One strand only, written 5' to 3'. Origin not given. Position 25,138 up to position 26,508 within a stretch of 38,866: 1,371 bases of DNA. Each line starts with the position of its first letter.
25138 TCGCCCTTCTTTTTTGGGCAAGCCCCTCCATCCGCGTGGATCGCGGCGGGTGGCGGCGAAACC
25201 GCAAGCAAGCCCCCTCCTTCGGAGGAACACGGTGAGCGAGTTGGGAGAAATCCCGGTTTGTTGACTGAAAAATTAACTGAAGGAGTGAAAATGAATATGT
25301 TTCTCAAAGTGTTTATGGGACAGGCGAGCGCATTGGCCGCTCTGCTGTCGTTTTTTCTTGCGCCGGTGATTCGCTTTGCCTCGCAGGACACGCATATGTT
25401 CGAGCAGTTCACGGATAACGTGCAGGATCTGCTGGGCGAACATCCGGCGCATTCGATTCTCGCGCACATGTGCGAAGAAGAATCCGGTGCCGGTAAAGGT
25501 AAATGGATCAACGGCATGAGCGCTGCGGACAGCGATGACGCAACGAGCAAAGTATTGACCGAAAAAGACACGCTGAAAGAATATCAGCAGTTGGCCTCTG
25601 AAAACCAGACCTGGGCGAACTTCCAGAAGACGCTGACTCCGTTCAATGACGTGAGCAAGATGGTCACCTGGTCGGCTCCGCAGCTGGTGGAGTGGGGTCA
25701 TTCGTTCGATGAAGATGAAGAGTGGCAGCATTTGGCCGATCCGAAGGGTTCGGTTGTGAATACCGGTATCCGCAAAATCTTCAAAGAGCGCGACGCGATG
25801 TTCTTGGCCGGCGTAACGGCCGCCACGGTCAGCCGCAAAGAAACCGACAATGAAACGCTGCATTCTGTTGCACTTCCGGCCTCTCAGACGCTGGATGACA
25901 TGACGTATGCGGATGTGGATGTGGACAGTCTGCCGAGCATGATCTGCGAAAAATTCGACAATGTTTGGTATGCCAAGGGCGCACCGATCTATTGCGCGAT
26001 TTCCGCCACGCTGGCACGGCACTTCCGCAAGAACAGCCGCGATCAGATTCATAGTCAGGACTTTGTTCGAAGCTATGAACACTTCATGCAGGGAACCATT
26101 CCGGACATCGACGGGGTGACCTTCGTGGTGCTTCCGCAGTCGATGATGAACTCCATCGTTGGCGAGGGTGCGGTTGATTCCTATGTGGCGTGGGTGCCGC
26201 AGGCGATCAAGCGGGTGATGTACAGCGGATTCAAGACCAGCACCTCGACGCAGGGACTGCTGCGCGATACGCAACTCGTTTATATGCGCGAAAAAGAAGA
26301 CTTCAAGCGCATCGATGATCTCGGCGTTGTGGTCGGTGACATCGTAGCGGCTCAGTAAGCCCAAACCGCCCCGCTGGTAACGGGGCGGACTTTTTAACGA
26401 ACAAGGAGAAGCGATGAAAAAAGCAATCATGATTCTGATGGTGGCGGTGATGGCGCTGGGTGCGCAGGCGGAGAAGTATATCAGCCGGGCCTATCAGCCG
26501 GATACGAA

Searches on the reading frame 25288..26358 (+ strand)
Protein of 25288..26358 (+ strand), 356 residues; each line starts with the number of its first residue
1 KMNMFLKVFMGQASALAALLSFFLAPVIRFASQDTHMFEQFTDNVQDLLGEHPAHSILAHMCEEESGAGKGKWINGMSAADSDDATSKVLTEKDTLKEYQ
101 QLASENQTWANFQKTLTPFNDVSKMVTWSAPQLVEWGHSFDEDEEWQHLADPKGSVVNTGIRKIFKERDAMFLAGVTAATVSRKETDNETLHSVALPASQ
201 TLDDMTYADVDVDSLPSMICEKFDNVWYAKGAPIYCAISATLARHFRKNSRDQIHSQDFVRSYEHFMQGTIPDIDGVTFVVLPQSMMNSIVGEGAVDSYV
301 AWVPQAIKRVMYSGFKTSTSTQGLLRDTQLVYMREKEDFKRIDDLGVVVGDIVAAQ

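Call 17: search_protein_families(library=phrogs, proteins=[window:25288-26358:+], max_evalue=0.01)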
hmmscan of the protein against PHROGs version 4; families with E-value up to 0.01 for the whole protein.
window:25288-26358:+ (356 aa): 1 family
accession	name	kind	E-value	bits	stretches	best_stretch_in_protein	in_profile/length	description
phrog_3437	-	head and packaging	1e-05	26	1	115-348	63-287/294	major head protein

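Call 18: search_protein_families(library=pfam, proteins=[window:25288-26358:+], max_evalue=0.01)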
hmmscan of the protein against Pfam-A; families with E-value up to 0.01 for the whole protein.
window:25288-26358:+ (356 aa): 1 family
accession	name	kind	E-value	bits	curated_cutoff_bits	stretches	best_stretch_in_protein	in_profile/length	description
PF19821.5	Phage_capsid_2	-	9.8e-08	32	25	1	113-351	55-290/293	Phage capsid protein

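Call 21: find_related_loci(query=window:25288-26358:+, collection=viral_contigs, flank=10000)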
Query window:25288-26358:+ (356 aa) in viral_contigs; peptide patterns used: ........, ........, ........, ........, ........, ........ (x = any residue, [..] = any of these).
8 stretches matched a pattern; 7 encode a relative of the query (tblastn E <= 1e-3); 7 distinct loci.
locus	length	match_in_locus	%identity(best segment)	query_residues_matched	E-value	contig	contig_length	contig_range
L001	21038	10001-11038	85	8-355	0e+0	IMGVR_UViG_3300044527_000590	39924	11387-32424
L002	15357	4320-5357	85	8-355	0e+0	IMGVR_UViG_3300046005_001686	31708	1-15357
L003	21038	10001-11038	85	8-355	0e+0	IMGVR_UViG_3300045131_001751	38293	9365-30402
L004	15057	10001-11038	85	8-355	0e+0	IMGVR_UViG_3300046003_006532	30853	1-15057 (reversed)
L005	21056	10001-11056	82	1-355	0e+0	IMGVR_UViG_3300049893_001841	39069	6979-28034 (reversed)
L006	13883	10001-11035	78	4-355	0e+0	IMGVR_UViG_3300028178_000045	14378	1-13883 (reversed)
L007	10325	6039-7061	80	18-355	0e+0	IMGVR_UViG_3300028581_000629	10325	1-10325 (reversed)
